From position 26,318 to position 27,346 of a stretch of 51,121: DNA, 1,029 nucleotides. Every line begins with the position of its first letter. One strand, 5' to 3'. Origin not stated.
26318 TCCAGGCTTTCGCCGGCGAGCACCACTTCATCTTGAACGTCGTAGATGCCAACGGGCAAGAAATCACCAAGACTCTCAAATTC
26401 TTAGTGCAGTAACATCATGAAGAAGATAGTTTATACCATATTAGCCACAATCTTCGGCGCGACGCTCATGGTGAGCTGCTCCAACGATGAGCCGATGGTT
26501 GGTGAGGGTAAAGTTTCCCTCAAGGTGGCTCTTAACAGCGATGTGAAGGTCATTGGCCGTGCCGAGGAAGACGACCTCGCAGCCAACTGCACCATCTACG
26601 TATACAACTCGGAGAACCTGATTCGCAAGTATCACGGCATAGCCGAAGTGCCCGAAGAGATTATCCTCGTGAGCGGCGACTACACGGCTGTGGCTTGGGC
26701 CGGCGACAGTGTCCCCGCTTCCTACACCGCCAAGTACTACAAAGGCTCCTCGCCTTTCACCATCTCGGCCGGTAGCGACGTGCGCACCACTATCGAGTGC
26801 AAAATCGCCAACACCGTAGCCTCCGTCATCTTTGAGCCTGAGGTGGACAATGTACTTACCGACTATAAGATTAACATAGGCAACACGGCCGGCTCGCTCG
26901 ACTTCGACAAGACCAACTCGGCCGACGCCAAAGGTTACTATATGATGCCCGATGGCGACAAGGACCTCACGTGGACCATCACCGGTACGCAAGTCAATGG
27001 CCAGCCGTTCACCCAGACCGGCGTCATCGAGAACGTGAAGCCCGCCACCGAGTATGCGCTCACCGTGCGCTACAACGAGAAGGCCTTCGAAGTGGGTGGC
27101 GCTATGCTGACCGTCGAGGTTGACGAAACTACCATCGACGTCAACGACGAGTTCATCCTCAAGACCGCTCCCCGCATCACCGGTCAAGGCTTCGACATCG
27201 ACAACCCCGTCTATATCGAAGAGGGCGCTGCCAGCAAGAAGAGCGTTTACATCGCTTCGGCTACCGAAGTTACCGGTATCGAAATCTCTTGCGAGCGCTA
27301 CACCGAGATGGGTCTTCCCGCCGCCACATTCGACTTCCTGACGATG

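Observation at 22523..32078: Six-gene surface-lipoprotein / beta-barrel locus with three PCMD-like modules and no recognisable enzyme, transporter or regulator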

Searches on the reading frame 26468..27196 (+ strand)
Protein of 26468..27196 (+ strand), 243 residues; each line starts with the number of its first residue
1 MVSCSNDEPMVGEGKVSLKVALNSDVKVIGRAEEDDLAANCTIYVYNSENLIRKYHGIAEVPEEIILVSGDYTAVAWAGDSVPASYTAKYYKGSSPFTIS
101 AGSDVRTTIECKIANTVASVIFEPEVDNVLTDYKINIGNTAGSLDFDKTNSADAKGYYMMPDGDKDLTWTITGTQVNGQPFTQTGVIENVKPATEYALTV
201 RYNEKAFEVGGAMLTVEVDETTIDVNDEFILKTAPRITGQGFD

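Call 24: find_homologous_proteins(query=window:26468-27196:+, max_evalue=0.001)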
Query seq(243 aa) (243 aa): 14 proteins with E <= 0.001 among 539 candidates.
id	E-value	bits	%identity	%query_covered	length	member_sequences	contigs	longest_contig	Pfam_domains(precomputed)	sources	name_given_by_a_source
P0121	5.2e-93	329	60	99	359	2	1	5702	PF14900.12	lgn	-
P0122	4.6e-73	263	55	99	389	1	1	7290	PF14900.12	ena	-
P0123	9.5e-65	236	51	98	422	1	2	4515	PF14900.12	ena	-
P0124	2.9e-56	209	44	99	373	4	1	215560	PF14900.12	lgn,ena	-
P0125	5.5e-54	201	43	99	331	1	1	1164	PF14900.12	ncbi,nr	ncbi:MAG: DUF4493 domain-containing protein, partial [Muribaculaceae bacterium]|nr:DUF4493 domain-co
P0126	9.0e-53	197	42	99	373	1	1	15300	PF14900.12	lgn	-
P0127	4.6e-52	195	42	99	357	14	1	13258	PF14900.12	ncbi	ncbi:MAG: DUF4493 domain-containing protein, partial [Muribaculaceae bacterium]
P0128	5.3e-52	195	42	99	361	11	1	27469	PF14900.12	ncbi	-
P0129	9.4e-39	151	42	74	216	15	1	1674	PF14900.12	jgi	-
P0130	5.0e-36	142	35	99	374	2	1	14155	PF14900.12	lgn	-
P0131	4.2e-33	133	38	73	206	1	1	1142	PF14900.12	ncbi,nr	ncbi:MAG: DUF4493 domain-containing protein, partial [Muribaculaceae bacterium]|nr:DUF4493 domain-co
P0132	7.0e-33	132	51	56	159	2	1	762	PF14900.12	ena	-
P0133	5.2e-31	126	46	56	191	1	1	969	PF14900.12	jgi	-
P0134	1.3e-25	108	44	52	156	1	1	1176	PF14900.12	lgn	-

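Call 26: search_solved_structures(query=A2, max_evalue=10, show_alignments=2)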
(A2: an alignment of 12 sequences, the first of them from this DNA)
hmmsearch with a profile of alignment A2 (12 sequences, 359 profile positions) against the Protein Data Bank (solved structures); distinct sequences matched with E-value up to 10: 11.
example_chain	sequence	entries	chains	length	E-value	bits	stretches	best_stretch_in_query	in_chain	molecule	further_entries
6czj_A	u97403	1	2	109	4.4e-05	26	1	174-231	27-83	b10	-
7c9m_A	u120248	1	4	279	0.14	14.5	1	223-316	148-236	D-histidine 2-aminobutanoyltransferase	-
7c9k_A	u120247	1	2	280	0.14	14.5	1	223-316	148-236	D-histidine 2-aminobutanoyltransferase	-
8zx0_A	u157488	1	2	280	0.14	14.5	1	223-316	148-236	D-histidine 2-aminobutanoyltransferase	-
7c7m_A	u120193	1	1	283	0.15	14.4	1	223-316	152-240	Staphylopine biosynthesis enzyme CntL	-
1tmk_A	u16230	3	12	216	0.41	12.9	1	280-357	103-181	THYMIDYLATE KINASE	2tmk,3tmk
3blc_A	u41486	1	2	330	0.71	12.2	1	172-234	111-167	Inner membrane protein oxaA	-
3bs6_A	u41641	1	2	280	1.2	11.5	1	172-234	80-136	Inner membrane protein oxaA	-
4utq_A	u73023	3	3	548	2.2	10.5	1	172-234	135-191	MEMBRANE PROTEIN INSERTASE YIDC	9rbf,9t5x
3wvf_A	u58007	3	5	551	2.3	10.5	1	172-234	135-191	Membrane protein insertase YidC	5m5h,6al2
5mg3_C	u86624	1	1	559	2.3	10.5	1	172-234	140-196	Membrane protein insertase YidC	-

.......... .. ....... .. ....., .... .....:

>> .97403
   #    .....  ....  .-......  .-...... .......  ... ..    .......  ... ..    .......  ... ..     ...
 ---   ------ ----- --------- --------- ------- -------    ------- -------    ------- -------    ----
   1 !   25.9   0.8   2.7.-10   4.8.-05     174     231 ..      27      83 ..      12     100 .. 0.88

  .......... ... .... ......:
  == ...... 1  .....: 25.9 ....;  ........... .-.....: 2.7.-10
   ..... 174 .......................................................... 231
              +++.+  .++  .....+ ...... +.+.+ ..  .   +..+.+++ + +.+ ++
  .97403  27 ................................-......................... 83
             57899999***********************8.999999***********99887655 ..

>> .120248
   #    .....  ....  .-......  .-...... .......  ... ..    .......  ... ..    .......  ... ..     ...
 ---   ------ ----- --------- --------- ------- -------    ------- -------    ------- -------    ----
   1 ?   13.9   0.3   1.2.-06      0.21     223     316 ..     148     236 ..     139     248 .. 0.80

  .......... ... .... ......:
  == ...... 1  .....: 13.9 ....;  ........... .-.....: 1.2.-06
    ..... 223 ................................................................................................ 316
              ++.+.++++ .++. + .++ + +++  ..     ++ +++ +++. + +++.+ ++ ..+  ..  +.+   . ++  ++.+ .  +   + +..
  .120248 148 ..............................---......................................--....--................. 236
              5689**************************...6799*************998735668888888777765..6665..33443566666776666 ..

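Call 27: find_homologous_proteins(query=A2, max_evalue=0.001)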
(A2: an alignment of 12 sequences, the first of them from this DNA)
Query A2 (12 sequences) (243 aa, profile of the alignment): 282 proteins with E <= 0.001 among 8000 candidates; the best 120 are listed.
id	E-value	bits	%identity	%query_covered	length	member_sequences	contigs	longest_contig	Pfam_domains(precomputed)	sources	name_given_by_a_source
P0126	6.1e-156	537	42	99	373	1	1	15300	PF14900.12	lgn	-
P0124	2.3e-154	532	44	99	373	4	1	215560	PF14900.12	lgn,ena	-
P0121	2.5e-148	512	60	99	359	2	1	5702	PF14900.12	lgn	-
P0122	1.1e-143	497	55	99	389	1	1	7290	PF14900.12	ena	-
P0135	1.0e-142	494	55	99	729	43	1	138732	PF14900.12,PF13201.13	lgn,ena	-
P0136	8.4e-141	487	57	99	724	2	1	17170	PF14900.12,PF13201.13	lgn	-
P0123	1.3e-140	487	51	98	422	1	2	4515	PF14900.12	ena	-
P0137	6.0e-139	481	57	99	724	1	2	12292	PF14900.12,PF13201.13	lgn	-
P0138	9.2e-139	481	51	97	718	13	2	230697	PF14900.12,PF13201.13,PF16656.12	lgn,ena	-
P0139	3.5e-138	479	56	99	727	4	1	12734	PF14900.12,PF13201.13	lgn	-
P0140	7.5e-138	478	54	99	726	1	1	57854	PF14900.12,PF13201.13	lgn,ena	-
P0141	2.4e-137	476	56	99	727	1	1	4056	PF14900.12,PF13201.13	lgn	-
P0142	3.0e-135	469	53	99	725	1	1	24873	PF14900.12,PF13201.13,PF16656.12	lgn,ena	-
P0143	3.6e-135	469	56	99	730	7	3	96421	PF14900.12,PF13201.13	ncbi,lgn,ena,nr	ncbi:MAG: DUF4493 domain-containing protein [Muribaculaceae bacterium]|nr:DUF4493 domain-containing 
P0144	9.7e-135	467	59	97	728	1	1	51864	PF14900.12,PF13201.13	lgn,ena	-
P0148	3.2e-134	466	100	100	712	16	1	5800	PF14900.12,PF13201.13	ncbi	-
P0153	3.6e-133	462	92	100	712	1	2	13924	PF14900.12,PF13201.13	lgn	-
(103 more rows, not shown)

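Call 38: predict_structure(alignment_id=A3)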
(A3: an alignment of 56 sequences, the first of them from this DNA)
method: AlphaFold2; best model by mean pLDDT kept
length: 243 residues; sequences in the alignment: 56
mean_pLDDT: 81.9   pTM: 0.72
mean pLDDT of the five models: 81.9, 81.0, 80.8, 78.4, 78.5
residues with pLDDT >= 90: 125; 70-90: 68; 50-70: 21; < 50: 29
segments of 3 or more residues with pLDDT < 50: 1-8, 26-28, 208-210, 225-228, 233-243
pLDDT, mean of each block of 10 residues (from residue 1): 44 90 61 75 91 91 93 92 86 93 93 90 92 94 92 88 93 92 93 91 63 79 57 44 39
secondary structure, 60 per line:
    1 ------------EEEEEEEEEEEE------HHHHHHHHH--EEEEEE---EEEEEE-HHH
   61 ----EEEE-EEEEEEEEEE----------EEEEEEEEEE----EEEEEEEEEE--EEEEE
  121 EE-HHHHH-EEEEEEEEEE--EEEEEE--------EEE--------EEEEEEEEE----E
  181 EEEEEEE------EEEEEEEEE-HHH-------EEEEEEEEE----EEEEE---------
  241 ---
elements in order: E13-24 H31-39 E42-47 E51-56 E65-68 E70-79 E90-99 E104-113 E116-122 H124-128 E130-139 E142-147 E156-158 E167-175 E180-187 E194-202 E214-222 E227-231

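Call 41: fold_search(model_id=the predicted structure, library=pdb)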
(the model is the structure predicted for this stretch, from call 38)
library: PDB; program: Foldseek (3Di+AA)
matches with E <= 10: 835; with E <= 0.001: 24
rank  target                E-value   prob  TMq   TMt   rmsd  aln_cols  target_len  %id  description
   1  3ufi                  9.7e-08  1.00  0.42  0.38   8.1       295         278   10  Crystal structure of a putative cell adhesion protein (BACOVA_04980) from Bacteroides ovatus ATCC 8483 at 2.18 A resolut (released 2011-12-14)
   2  4gpv_A                1.3e-07  1.00  0.51  0.40   7.4       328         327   11  Crystal structure of a putative cell adhesion protein (BACEGG_00536) from Bacteroides eggerthii DSM 20697 at 1.67 A re (released 2012-09-19)
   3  3up6_B                3.2e-07  1.00  0.42  0.34  10.5       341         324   10  Crystal structure of a putative cell adhesion protein (BACOVA_04078) from Bacteroides ovatus ATCC 8483 at 2.80 A resol (released 2011-12-21)
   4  3up6_A                4.5e-07  1.00  0.39  0.32  10.5       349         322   11  Crystal structure of a putative cell adhesion protein (BACOVA_04078) from Bacteroides ovatus ATCC 8483 at 2.80 A resol (released 2011-12-21)
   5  4gpv_B                5.3e-07  1.00  0.50  0.40   7.4       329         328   11  Crystal structure of a putative cell adhesion protein (BACEGG_00536) from Bacteroides eggerthii DSM 20697 at 1.67 A re (released 2012-09-19)
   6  3r4r_B                1.1e-06  1.00  0.49  0.45   8.7       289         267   10  Crystal structure of a fimbrial assembly protein (BDI_3522) from Parabacteroides distasonis ATCC 8503 at 2.38 A resolu (released 2011-03-30)
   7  3gf8                  1.2e-06  1.00  0.45  0.40   8.5       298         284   12  Crystal structure of putative polysaccharide binding proteins (DUF1812) (NP_809975.1) from BACTEROIDES THETAIOTAOMICRON  (released 2009-03-24)
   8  5cag                  3.2e-06  1.00  0.32  0.29  12.3       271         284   10  Crystal structure of a putative adhesin (BACOVA_02677) from Bacteroides ovatus ATCC 8483 at 3.00 A resolution (PSI Commu (released 2015-10-14)
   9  5nfi                  5.6e-06  1.00  0.40  0.36   9.5       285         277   12  The fimbrial anchor protein Mfa2 from Porphyromonas gingivalis (released 2018-02-07)
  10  3pay_B                6.3e-06  1.00  0.43  0.36   7.8       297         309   10  Crystal structure of a putative adhesin (BACOVA_04077) from Bacteroides ovatus at 2.50 A resolution (released 2010-11-10)
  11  3pay_D                1.2e-05  1.00  0.43  0.36  11.5       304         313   10  Crystal structure of a putative adhesin (BACOVA_04077) from Bacteroides ovatus at 2.50 A resolution (released 2010-11-10)
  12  6fwv_B                1.3e-05  1.00  0.27  0.17   8.6       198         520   16  The Bacillus anthracis TIE protein (released 2018-08-08)
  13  3pay_A                1.6e-05  1.00  0.41  0.35   8.0       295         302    8  Crystal structure of a putative adhesin (BACOVA_04077) from Bacteroides ovatus at 2.50 A resolution (released 2010-11-10)
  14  3pay_C                1.8e-05  1.00  0.42  0.35   8.2       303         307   10  Crystal structure of a putative adhesin (BACOVA_04077) from Bacteroides ovatus at 2.50 A resolution (released 2010-11-10)
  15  6fwv_A                2.9e-05  1.00  0.29  0.17   8.7       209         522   14  The Bacillus anthracis TIE protein (released 2018-08-08)
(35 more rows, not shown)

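Call 53: find_encoding_contigs(protein=P0124, flank=10000, max_places=3)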
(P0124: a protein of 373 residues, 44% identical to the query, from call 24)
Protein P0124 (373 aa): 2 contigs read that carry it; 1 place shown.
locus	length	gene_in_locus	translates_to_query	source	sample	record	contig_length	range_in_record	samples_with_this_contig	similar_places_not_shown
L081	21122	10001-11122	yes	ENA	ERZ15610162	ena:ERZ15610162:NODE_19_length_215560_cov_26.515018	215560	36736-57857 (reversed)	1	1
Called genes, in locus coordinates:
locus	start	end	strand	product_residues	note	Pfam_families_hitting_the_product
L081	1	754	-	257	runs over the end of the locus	PF02661:Fic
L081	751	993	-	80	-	PF01381:HTH_3, PF13443:HTH_26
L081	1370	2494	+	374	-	-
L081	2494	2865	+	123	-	PF04342:DMT_6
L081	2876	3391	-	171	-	-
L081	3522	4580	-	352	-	PF02275:CBAH, PF03417:AAT (weak)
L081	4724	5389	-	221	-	-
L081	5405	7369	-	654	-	PF00106:adh_short (weak), PF01073:3Beta_HSD, PF01370:Epimerase, PF02719:Polysacc_synt_2, PF04321:RmlD_sub_bind, PF08659:KR, PF16363:GDP_Man_Dehyd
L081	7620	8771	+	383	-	PF14900:DUF4493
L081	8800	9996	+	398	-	PF14900:DUF4493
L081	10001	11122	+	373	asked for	PF14900:DUF4493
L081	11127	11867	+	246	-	-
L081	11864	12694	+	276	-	-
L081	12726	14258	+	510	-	PF16410:DUF5018 (faint), PF13201:PCMD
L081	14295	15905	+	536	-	PF02646:RmuC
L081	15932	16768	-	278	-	PF00753:Lactamase_B (faint), PF23023:Anti-Pycsar_Apyc1 (weak)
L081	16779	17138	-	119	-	-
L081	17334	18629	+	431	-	PF02127:Peptidase_M18, PF05343:Peptidase_M42 (faint)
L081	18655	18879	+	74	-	-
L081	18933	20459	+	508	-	PF02368:Big_2, PF22359:Big-like (faint), PF02368:Big_2, PF26182:Ig_NUP210_5th (weak), PF26918:Ig_Eae (weak), PF02368:Big_2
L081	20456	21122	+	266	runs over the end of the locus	-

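Call 80: find_encoding_contigs(protein=P0148, flank=10000, max_places=3)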
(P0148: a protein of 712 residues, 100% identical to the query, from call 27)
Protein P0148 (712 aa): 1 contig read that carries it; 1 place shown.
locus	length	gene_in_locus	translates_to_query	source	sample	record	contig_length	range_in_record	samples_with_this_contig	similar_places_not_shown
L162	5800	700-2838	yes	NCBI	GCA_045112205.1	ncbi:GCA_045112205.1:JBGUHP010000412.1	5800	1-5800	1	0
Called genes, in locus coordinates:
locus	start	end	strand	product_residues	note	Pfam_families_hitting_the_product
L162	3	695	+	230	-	?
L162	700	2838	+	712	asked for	PF14900:DUF4493, PF13201:PCMD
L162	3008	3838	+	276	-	-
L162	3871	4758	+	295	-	-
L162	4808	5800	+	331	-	?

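Call 81: find_encoding_contigs(protein=P0153, flank=10000, max_places=2)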
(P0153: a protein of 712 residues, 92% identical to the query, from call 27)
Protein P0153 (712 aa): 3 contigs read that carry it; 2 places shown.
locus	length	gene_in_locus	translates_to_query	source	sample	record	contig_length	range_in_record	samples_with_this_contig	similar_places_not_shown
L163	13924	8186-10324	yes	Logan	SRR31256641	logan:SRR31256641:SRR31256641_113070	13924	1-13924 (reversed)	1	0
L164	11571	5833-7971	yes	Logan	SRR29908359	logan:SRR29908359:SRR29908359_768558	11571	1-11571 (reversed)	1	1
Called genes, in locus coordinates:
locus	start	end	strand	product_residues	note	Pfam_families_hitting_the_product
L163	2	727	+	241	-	?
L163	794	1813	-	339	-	PF01757:Acyl_transf_3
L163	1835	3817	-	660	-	PF00106:adh_short, PF04321:RmlD_sub_bind, PF08659:KR, PF01073:3Beta_HSD, PF01370:Epimerase, PF02719:Polysacc_synt_2, PF16363:GDP_Man_Dehyd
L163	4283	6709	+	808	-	PF14900:DUF4493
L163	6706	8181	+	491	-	PF14900:DUF4493, PF19190:BACON_2, PF13004:BACON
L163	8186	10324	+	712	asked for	PF14900:DUF4493, PF13201:PCMD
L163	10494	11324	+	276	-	-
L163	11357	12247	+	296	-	-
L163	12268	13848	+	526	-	PF13201:PCMD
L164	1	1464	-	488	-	?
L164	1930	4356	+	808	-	PF14900:DUF4493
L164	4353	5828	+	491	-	PF14900:DUF4493, PF19190:BACON_2, PF13004:BACON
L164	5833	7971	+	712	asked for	PF14900:DUF4493, PF13201:PCMD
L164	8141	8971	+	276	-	-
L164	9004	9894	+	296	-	-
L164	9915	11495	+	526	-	PF13201:PCMD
